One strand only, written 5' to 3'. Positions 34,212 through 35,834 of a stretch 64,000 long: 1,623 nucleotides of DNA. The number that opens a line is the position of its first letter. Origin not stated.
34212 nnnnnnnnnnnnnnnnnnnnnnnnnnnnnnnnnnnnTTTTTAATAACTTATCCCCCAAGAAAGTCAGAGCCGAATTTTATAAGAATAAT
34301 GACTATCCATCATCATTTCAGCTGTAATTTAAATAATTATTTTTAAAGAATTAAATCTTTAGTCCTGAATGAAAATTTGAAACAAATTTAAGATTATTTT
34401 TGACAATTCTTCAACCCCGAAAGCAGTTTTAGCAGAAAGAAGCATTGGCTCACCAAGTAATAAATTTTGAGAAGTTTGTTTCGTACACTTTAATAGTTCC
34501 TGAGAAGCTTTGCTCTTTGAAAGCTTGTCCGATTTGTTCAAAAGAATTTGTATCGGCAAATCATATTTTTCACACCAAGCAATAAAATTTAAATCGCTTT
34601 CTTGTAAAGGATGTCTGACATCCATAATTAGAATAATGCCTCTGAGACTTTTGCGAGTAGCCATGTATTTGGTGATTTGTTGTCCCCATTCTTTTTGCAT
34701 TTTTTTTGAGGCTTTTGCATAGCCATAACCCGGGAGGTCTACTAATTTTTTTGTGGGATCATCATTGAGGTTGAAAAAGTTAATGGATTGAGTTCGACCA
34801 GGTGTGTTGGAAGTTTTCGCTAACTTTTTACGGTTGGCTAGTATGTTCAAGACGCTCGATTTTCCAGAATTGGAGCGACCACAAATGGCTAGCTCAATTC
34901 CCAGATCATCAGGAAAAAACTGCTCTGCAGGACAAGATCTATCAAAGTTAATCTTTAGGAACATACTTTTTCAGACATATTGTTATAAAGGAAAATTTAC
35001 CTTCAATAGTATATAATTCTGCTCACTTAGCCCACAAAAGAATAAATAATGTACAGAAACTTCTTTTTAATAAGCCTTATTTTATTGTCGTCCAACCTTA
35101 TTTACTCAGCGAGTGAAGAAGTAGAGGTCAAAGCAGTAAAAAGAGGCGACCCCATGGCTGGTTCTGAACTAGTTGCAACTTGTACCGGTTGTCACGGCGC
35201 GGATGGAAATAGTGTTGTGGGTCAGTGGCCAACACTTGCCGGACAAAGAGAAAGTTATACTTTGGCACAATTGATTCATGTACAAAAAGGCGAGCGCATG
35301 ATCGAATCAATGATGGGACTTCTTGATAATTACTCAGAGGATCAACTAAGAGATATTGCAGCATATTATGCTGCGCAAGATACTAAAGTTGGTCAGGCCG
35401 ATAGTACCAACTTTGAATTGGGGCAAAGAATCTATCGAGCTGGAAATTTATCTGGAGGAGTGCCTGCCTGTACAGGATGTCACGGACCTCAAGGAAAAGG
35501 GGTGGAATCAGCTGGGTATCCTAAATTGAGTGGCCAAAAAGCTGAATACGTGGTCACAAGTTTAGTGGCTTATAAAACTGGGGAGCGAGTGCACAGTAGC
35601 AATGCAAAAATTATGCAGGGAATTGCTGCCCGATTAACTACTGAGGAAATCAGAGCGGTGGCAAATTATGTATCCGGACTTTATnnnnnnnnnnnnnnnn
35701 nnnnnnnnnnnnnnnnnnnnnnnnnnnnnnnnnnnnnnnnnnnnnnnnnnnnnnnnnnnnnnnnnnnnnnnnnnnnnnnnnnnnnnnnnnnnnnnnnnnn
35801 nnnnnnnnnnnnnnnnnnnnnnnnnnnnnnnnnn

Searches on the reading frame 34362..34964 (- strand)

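Call 65: search_protein_families(library=pfam, proteins=[window:34362-34964:-], max_evalue=0.001)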
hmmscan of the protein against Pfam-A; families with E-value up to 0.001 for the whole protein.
window:34362-34964:- (201 aa): 6 families
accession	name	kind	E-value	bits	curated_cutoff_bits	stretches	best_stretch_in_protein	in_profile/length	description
PF01926.29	MMR_HSR1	-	9.3e-20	71.3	21.9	1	25-144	2-113/113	50S ribosome-binding GTPase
PF02421.24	FeoB_N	-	2.2e-10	40.7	27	1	24-188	2-153/156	Ferrous iron transport protein B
PF00350.29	Dynamin_N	-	3.4e-08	34.1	27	0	25-53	1-29/168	Dynamin family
PF03193.22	RsgA_GTPase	-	2.6e-06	27.8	30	0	110-193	26-106/174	RsgA GTPase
PF00009.33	GTP_EFTU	-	3.6e-06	27.1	26.5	1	105-195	91-186/188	Elongation factor Tu GTP binding domain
PF09439.16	SRPRB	-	6.1e-05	22.9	25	1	26-115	7-81/178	Signal recognition particle receptor beta subunit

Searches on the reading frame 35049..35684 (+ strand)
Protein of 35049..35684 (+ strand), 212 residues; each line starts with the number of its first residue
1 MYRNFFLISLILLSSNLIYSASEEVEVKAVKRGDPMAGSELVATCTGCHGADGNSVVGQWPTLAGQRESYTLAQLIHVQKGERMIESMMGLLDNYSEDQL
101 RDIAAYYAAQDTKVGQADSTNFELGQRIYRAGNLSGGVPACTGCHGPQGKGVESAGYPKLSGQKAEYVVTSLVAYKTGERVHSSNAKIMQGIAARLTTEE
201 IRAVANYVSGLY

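Call 65: search_protein_families(library=pfam, proteins=[window:35049-35684:+], max_evalue=0.001)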
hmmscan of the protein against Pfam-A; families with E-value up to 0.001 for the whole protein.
window:35049-35684:+ (212 aa): 2 families
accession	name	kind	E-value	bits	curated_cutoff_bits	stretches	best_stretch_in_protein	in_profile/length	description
PF00034.26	Cytochrom_C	-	1.2e-20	75.1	21.3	2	123-210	2-88/90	Cytochrome c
PF13442.11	Cytochrome_CBB3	-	1.3e-12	48.3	27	2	125-208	6-68/68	Cytochrome C oxidase, cbb3-type, subunit III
